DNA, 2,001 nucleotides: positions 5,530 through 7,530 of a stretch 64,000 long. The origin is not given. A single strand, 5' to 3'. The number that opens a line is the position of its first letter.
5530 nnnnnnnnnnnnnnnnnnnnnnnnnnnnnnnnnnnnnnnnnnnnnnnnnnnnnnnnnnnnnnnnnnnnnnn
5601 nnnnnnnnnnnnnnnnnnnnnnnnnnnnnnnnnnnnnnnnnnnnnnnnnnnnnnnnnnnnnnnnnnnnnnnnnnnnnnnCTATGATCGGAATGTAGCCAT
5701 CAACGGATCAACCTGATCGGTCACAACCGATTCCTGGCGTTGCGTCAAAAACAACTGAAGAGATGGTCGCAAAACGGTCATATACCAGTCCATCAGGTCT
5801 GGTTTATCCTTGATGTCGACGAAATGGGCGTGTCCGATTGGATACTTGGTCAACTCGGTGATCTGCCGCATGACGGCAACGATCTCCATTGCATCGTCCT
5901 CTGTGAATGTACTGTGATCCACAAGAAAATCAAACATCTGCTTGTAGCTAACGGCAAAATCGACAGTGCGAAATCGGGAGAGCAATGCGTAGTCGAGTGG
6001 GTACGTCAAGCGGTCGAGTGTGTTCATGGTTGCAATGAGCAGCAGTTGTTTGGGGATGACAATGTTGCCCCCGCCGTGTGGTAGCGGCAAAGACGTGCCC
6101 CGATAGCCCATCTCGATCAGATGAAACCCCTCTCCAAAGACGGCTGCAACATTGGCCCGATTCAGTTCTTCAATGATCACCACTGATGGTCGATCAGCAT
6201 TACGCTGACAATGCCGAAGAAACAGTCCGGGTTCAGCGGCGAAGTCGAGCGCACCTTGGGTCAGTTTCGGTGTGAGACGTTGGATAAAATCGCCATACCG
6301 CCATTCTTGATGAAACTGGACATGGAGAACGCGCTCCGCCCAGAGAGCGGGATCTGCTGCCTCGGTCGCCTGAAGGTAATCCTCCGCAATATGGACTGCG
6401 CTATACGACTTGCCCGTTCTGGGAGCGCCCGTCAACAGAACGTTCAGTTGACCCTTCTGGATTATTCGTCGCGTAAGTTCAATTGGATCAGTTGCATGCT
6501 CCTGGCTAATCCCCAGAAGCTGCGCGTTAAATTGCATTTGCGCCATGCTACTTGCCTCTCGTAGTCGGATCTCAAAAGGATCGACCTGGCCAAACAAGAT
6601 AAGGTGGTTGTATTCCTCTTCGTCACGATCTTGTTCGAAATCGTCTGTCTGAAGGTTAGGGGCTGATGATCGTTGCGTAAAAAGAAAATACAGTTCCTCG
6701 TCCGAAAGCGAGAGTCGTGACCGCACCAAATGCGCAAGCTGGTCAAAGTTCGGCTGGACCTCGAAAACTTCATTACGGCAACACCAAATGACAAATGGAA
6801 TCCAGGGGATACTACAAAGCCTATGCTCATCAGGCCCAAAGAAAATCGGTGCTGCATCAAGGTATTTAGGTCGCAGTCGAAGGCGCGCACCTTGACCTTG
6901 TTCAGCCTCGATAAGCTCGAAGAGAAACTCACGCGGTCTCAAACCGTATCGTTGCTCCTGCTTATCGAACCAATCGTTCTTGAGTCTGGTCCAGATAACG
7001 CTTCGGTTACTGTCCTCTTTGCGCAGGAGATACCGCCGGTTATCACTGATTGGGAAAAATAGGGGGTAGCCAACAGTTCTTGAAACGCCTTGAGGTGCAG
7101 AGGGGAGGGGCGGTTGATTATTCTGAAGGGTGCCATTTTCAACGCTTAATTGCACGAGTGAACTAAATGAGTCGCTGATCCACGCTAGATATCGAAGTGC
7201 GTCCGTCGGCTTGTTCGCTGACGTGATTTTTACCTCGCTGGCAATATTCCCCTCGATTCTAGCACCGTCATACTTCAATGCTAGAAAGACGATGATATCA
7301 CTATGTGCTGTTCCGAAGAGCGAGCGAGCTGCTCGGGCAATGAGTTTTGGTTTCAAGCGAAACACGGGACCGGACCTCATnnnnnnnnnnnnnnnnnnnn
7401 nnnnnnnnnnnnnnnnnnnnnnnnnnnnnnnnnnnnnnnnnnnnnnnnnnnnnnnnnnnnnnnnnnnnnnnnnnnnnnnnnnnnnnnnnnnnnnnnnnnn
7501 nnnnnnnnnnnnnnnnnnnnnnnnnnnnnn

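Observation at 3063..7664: McrBC type IV system coupled to an XRE controller and converging on an HTH-fused SPPY methyltransferase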

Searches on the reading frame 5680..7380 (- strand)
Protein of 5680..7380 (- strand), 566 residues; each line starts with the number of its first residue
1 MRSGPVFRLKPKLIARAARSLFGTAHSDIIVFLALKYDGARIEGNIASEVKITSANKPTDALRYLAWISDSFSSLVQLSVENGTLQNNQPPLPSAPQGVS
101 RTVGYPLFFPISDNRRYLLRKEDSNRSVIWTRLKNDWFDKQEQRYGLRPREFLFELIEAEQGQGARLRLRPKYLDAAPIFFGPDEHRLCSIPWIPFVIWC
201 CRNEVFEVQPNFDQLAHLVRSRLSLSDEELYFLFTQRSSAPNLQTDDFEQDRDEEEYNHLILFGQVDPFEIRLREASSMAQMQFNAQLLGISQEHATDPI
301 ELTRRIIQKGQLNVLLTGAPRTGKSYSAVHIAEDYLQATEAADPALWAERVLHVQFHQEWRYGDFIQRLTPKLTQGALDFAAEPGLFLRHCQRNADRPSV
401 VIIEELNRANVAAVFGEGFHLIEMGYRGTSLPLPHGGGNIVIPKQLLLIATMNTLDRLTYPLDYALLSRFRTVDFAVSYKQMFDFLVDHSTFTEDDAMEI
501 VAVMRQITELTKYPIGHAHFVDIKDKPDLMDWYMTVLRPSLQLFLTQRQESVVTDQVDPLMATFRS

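Call 3: search_protein_families(library=pfam, proteins=[window:5680-7380:-], max_evalue=0.01)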
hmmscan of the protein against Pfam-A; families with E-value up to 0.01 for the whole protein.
window:5680-7380:- (566 aa): 1 family
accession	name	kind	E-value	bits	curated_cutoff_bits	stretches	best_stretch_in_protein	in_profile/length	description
PF07728.20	AAA_5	-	3.4e-11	43.7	22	1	313-470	1-139/139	AAA domain (dynein-related subfamily)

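Call 4: search_protein_families(library=padloc, proteins=[window:5680-7380:-], max_evalue=0.01)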
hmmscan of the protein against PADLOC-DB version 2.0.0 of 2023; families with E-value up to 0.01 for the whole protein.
window:5680-7380:- (566 aa): 2 families
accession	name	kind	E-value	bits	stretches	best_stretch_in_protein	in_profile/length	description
PDLC03448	REase_II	-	4.9e-09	32.9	1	396-429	624-657/857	Type II restriction enzyme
PDLC03547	REase_II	-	2.2e-08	31.1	1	312-442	265-391/585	Type II restriction enzyme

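Call 5: search_protein_families(library=ncbifam, proteins=[window:5680-7380:-], max_evalue=0.01)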
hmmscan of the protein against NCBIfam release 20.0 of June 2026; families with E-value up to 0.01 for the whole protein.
window:5680-7380:- (566 aa): 1 family
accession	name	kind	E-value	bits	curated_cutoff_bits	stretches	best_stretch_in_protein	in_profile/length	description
NF008457.0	PRK11331.1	equivalog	1.6e-21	76.6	637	1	305-489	191-371/459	5-methylcytosine-specific restriction enzyme subunit McrB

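Call 10: find_homologous_proteins(query=window:5680-7380:-)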
Query window:5680-7380:- (566 aa): 12 proteins with E <= 0.001 among 8000 candidates.
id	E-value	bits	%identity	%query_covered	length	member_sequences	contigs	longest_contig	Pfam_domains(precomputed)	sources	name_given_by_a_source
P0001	0.0e+0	1297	100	100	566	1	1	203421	PF07728.21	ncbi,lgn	-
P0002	1.2e-187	643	53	98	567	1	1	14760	PF07728.21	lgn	-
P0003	1.6e-88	316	34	98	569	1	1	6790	PF07728.21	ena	-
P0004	1.1e-85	306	34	98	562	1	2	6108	PF07728.21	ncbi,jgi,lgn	jgi:hypothetical protein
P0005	4.5e-80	288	34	98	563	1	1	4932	PF07728.21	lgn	-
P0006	7.1e-16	76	38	28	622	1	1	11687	PF28530.1,PF28529.1,PF00004.36,PF13401.13,PF07728.21,PF13481.13,PF20720.4,PF13191.13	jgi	jgi:5-methylcytosine-specific restriction protein B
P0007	3.4e-15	74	32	31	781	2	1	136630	PF28530.1,PF28529.1,PF00004.36,PF07728.21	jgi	jgi:5-methylcytosine-specific restriction enzyme B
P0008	1.1e-14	72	38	30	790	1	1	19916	PF28529.1,PF00004.36,PF13401.13,PF07728.21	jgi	jgi:5-methylcytosine-specific restriction protein B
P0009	7.3e-13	66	30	42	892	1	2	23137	PF28530.1,PF28529.1,PF13401.13,PF07728.21,PF20720.4,PF12102.14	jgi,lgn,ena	jgi:hypothetical protein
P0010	4.4e-12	63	33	18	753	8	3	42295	PF01695.24,PF28527.1,PF28529.1,PF00004.36,PF07728.21,PF20720.4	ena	-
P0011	1.0e-11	62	28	24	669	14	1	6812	PF01695.24,PF28527.1,PF28530.1,PF28529.1,PF00004.36,PF07728.21,PF20720.4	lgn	-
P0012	8.4e-5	39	32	28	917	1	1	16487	PF07728.21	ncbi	-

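Call 11: search_solved_structures(query=window:5680-7380:-, max_evalue=0.01, show_alignments=2)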
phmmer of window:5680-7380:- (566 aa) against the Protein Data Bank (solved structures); distinct sequences matched with E-value up to 0.01: 5.
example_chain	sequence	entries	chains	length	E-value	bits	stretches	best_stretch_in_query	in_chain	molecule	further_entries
6hz4_A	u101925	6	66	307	1e-21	80.4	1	311-521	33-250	5-methylcytosine-specific restriction enzyme B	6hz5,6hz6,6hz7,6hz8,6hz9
6ut6_A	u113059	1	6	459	2.9e-21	78.8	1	311-521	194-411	5-methylcytosine-specific restriction enzyme B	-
7vsr_A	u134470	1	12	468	3e-21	78.8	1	311-521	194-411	5-methylcytosine-specific restriction enzyme B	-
6ut3_A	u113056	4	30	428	2.2e-13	52.8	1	399-474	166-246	GTPase subunit of restriction endonuclease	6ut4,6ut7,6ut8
6ut5_A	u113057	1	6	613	1e-12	50.7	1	399-474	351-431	GTPase subunit of restriction endonuclease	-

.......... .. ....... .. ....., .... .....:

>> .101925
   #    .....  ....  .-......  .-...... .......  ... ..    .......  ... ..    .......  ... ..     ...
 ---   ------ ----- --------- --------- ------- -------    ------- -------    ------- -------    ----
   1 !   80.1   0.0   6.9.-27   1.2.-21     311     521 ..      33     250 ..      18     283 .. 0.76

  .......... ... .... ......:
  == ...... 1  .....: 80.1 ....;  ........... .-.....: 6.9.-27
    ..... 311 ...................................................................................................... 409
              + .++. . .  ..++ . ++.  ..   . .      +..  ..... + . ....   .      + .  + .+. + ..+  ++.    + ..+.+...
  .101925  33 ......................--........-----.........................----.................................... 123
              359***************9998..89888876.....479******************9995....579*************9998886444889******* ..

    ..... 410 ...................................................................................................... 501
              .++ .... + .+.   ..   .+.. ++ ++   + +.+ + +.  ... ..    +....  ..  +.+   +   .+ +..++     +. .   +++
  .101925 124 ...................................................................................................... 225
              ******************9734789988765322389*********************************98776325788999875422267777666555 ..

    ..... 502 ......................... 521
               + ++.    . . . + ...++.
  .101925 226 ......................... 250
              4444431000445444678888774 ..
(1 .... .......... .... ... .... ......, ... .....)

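Call 12: find_encoding_contigs(protein=P0002, flank=7000, max_places=3)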
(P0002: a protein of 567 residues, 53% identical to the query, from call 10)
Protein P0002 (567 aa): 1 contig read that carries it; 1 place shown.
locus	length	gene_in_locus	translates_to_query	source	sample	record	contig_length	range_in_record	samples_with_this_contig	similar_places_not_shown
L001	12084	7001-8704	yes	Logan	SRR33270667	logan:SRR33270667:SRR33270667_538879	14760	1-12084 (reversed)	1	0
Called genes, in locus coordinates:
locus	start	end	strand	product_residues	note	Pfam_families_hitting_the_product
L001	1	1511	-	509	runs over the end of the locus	-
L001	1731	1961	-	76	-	-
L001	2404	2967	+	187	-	PF00239:Resolvase, PF02796:HTH_7 (faint)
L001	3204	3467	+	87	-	-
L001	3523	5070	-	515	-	-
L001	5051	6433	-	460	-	PF14280:DUF4365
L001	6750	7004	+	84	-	PF13560:HTH_31, PF01381:HTH_3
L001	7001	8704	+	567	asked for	PF07728:AAA_5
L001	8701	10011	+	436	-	PF10117:McrBC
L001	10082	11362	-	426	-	PF01555:N6_N4_Mtase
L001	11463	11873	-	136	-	PF13586:DDE_Tnp_1_2 (weak)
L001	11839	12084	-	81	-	?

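Call 13: find_encoding_contigs(protein=P0003, flank=7000, max_places=3)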
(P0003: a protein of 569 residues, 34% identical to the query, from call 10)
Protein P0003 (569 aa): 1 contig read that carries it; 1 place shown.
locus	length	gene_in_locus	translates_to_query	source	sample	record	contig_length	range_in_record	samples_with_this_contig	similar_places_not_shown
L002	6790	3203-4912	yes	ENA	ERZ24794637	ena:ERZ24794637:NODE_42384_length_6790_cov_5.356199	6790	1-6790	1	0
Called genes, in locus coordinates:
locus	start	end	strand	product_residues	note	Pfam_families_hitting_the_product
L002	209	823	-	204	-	-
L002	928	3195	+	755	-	PF01381:HTH_3, PF00730:HhH-GPD, PF00145:DNA_methylase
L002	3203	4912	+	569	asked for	PF07728:AAA_5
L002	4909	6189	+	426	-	PF10117:McrBC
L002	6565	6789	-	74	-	?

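Call 14: find_encoding_contigs(protein=P0004, flank=7000, max_places=3)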
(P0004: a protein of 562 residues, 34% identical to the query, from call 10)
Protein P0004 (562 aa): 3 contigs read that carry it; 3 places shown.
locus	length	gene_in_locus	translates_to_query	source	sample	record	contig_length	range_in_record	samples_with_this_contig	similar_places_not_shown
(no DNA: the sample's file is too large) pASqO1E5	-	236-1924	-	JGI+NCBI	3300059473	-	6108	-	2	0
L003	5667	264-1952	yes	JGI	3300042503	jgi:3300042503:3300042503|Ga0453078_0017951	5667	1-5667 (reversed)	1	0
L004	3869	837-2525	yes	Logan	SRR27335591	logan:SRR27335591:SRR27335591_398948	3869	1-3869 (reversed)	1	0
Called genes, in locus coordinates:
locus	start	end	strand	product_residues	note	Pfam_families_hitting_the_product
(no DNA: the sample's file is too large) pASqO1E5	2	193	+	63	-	?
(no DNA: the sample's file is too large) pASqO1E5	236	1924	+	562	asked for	PF07728:AAA_5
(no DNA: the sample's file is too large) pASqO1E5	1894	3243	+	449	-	PF10117:McrBC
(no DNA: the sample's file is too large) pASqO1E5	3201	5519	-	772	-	PF01381:HTH_3 (faint), PF00145:DNA_methylase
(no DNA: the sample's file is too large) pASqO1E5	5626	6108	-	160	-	?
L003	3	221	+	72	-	?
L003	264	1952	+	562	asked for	PF07728:AAA_5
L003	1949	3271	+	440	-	PF10117:McrBC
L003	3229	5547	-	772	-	PF01381:HTH_3 (faint), PF00145:DNA_methylase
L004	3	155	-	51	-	?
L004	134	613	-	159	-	-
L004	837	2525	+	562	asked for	PF07728:AAA_5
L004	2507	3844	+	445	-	PF10117:McrBC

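Call 15: find_encoding_contigs(protein=P0005, flank=7000, max_places=3)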
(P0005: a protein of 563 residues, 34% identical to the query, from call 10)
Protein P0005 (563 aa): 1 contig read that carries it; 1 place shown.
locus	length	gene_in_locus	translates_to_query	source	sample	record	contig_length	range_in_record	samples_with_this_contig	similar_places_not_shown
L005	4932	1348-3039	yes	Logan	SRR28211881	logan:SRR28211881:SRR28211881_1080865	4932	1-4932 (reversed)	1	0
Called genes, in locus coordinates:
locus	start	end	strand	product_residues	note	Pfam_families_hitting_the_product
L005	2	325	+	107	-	?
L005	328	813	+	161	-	PF03852:Vsr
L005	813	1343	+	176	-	-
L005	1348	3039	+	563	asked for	PF07728:AAA_5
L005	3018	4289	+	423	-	PF10117:McrBC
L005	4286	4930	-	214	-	?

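Call 31: find_encoding_contigs(protein=P0001, flank=10000, max_places=2)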
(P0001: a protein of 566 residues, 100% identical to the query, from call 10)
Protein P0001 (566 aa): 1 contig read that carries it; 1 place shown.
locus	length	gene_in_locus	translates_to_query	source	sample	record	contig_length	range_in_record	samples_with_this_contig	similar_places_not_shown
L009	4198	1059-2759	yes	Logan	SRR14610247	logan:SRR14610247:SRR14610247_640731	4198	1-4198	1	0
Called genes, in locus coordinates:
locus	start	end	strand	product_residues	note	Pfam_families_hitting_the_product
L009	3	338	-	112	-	?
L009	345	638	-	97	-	PF04014:MazE_antitoxin, PF15937:PrlF_antitoxin (weak)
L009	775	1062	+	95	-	PF12844:HTH_19, PF13560:HTH_31, PF01381:HTH_3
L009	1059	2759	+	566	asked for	PF07728:AAA_5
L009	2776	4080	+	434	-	PF10117:McrBC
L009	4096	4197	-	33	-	?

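Call 48: find_related_loci(query=window:5680-7380:-, collection=genome_contigs, flank=6000)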
Query window:5680-7380:- (566 aa) in genome_contigs; peptide patterns used: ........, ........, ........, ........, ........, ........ (x = any residue, [..] = any of these).
65 stretches matched a pattern, but none encodes a relative of the query by tblastn (E <= 1e-3).

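Call 83: search_protein_families(library=pfam, proteins=[L005:813-1343:+], max_evalue=0.01)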
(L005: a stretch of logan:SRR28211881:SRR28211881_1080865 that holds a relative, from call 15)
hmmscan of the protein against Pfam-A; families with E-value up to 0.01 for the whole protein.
L005:813-1343:+ (176 aa): 0 families

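Call 96: find_related_loci(query=window:5680-7380:-, collection=viral_contigs, flank=6000)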
Query window:5680-7380:- (566 aa) in viral_contigs; peptide patterns used: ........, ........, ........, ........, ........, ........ (x = any residue, [..] = any of these).
1 stretches matched a pattern, but none encodes a relative of the query by tblastn (E <= 1e-3).

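Call 97: search_dna_similar(query=window:5680-7380:-, collection=phages, mode=protein, max_evalue=0.001, max_rows=8)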
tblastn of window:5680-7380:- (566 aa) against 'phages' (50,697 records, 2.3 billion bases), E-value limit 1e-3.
Records with a match: 19; places in all: 19; records where one place covers at least 80% of the query: 0.
Best place of each record, by identity: <60% 19.
By first word of the organism name: Streptococcus 5; phage 4; Bacteriophage 3; Ruminococcus 2; Oscillospiraceae 2; Archaeoglobus 1; Christensenellales 1; Dorea 1.
By host as written in the record: - 7; Oscillospiraceae 2; Streptococcus pyogenes 2; [Clostridium] innocuum 1; Ruminococcus sp. 1; Archaeoglobus profundus DSM 5631 1; Christensenellales 1; Ruminococcus bicirculans (ex Liu et al. 2021) 1; and 3 more.
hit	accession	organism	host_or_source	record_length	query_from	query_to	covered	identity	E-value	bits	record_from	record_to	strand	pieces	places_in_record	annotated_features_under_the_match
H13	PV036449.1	phage NatCom_35866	human feces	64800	309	537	40%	31.8%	3e-25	117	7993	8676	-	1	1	hypothetical protein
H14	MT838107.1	Bacteriophage sp.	human fecal samples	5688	291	552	46%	27.5%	1e-16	90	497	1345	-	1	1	record has no annotation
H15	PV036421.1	phage NatCom_9291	[Clostridium] innocuum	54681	286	542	45%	27.4%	6e-17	91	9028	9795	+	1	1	hypothetical protein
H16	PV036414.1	Ruminococcus phage NatCom_2329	Ruminococcus sp.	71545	286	521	42%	28.2%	6e-16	88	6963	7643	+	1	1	hypothetical protein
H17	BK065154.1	Archaeoglobus profundus pleomorphic provirus 1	Archaeoglobus profundus DSM 5631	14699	300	515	38%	29.7%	6e-10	68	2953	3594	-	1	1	AAA family ATPase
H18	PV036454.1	Christensenellales phage IMGVR 15666929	Christensenellales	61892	271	470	35%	30.1%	2e-13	80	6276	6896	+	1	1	hypothetical protein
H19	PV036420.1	phage NatCom_9287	human feces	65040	299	470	30%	32.2%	2e-12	77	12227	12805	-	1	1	hypothetical protein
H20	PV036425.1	Oscillospiraceae phage NatCom_11393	Oscillospiraceae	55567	313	470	28%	33.5%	3e-13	79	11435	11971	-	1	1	hypothetical protein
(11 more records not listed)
